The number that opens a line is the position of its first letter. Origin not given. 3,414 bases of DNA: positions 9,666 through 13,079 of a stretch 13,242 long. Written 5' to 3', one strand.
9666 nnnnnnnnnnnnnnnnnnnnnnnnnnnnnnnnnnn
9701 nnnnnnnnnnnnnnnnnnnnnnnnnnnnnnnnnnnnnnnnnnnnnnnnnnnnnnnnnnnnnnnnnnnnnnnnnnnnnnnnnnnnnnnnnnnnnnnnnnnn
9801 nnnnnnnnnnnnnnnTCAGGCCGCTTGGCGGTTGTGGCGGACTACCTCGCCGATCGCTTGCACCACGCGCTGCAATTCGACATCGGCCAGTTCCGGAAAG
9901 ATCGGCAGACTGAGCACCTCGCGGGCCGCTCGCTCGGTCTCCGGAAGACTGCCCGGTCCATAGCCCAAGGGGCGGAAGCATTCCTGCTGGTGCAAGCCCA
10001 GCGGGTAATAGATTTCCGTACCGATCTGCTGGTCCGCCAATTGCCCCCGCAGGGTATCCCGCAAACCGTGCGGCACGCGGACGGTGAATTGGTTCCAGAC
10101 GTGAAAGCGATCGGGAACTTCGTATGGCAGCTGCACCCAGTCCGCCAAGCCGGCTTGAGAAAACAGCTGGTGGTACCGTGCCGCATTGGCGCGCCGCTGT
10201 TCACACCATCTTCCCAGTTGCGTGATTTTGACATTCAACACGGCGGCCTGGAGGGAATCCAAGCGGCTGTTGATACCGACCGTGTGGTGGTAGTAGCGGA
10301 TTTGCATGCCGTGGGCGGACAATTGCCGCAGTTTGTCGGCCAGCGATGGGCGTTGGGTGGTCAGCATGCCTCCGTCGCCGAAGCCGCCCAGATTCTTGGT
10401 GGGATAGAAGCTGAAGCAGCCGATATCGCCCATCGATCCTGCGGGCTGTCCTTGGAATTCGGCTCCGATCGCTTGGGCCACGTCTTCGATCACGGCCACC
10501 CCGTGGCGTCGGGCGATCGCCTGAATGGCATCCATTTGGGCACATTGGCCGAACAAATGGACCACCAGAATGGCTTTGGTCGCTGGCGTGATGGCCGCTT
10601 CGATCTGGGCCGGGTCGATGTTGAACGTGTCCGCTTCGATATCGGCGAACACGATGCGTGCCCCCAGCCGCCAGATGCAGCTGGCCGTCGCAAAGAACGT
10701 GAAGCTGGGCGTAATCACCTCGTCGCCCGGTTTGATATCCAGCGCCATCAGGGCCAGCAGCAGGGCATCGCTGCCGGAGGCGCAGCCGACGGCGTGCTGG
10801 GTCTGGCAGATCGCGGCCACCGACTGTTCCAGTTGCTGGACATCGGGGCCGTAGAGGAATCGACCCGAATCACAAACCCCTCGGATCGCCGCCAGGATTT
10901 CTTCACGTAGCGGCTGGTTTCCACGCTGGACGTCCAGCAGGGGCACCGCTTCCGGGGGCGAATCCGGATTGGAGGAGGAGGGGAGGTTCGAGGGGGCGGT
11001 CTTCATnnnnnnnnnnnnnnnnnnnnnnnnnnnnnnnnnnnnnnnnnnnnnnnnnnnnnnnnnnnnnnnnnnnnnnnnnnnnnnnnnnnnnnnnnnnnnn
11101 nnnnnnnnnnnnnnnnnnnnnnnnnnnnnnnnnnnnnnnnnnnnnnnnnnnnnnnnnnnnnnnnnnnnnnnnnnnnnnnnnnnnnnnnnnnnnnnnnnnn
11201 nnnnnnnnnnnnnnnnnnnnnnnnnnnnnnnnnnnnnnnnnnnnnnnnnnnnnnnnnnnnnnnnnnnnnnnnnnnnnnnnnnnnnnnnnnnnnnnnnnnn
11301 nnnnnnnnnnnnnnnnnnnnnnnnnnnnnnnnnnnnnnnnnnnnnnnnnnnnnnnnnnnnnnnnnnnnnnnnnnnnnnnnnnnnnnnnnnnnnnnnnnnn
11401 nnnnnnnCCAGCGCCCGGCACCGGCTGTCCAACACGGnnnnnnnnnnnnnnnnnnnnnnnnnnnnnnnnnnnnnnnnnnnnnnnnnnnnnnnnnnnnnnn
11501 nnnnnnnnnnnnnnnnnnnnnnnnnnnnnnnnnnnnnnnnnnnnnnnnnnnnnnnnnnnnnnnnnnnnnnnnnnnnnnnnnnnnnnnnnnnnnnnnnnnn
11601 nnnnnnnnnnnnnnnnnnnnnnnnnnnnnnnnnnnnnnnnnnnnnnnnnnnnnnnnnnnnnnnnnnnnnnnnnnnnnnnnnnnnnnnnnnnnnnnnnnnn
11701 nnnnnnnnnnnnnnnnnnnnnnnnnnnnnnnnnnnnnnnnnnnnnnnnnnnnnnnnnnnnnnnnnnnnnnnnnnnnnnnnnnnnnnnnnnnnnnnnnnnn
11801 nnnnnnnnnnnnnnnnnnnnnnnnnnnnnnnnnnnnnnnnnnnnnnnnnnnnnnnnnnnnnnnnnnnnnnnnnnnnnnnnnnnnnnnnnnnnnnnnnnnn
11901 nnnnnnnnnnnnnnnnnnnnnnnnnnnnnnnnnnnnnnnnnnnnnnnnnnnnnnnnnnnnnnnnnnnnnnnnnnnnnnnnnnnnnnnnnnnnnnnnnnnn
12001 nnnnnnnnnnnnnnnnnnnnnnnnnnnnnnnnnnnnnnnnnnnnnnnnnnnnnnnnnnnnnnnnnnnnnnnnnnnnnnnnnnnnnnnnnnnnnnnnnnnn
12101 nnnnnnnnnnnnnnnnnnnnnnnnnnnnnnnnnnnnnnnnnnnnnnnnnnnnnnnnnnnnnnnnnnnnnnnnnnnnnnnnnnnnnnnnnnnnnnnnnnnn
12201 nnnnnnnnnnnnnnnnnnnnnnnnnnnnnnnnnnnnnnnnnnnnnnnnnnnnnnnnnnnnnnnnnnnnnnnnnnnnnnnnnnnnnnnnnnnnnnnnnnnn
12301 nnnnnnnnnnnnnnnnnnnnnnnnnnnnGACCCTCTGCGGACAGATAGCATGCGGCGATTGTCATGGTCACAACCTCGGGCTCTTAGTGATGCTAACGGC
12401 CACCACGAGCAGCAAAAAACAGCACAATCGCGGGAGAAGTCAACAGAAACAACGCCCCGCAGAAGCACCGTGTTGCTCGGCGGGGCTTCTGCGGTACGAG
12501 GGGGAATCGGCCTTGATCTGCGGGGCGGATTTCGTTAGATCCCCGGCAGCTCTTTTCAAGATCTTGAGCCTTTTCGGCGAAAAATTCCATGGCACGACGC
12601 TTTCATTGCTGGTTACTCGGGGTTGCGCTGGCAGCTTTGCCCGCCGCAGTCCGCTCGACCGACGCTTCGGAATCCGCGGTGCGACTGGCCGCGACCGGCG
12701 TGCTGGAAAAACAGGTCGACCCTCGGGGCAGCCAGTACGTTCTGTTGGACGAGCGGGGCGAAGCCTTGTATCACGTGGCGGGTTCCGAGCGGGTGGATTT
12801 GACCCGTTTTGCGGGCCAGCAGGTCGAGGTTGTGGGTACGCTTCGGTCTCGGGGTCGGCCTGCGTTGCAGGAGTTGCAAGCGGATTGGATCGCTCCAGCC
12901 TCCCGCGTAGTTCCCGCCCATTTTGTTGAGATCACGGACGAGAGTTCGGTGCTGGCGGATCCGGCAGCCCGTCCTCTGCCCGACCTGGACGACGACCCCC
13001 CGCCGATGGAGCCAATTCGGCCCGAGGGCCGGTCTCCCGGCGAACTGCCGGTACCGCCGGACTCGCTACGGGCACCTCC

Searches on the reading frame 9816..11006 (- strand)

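Call 15: search_protein_families(library=pfam, proteins=[window:9816-11006:-], max_evalue=1)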
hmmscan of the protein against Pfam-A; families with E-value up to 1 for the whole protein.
window:9816-11006:- (396 aa): 6 families
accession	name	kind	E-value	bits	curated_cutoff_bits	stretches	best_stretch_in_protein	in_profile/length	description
PF01041.23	DegT_DnrJ_EryC1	-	1.8e-120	402.9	19.8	1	34-385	4-359/360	DegT/DnrJ/EryC1/StrS aminotransferase family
PF01053.26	Cys_Met_Meta_PP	-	4.1e-10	39.2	27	1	54-241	52-227/381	Cys/Met metabolism PLP-dependent enzyme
PF01212.27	Beta_elim_lyase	-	4e-09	36.7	27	1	54-237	32-231/288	Beta-eliminating lyase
PF00155.27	Aminotran_1_2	-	5.3e-08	32.9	19.7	1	37-177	23-187/361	Aminotransferase class I and II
PF00266.25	Aminotran_5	-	7.2e-07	28.9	21.5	1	59-182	48-182/371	Aminotransferase class-V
PF24426.1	HTH_NDX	-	0.34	11.3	27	0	245-279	26-60/65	NDX Homeobox-like domain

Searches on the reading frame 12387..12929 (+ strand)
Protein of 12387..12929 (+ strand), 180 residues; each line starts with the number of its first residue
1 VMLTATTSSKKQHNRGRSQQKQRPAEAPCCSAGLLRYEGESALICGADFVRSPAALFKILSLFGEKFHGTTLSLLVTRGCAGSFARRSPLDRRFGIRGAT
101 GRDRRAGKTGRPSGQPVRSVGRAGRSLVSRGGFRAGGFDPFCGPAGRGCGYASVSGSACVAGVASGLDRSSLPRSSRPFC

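Call 6: search_protein_families(library=ncbifam, proteins=[window:12387-12929:+], max_evalue=0.01)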
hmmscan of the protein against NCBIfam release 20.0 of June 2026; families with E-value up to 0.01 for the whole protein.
window:12387-12929:+ (180 aa): 0 families

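Call 7: search_protein_families(library=padloc, proteins=[window:12387-12929:+], max_evalue=0.01)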
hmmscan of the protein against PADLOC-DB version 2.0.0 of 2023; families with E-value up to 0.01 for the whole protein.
window:12387-12929:+ (180 aa): 0 families

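Call 15: search_protein_families(library=pfam, proteins=[window:12387-12929:+], max_evalue=1)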
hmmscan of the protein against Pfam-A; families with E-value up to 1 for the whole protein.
window:12387-12929:+ (180 aa): 1 family
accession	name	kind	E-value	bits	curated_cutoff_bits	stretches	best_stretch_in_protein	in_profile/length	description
PF12386.14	Peptidase_C71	-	0.36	11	22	0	20-35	122-137/149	Pseudomurein endo-isopeptidase Pei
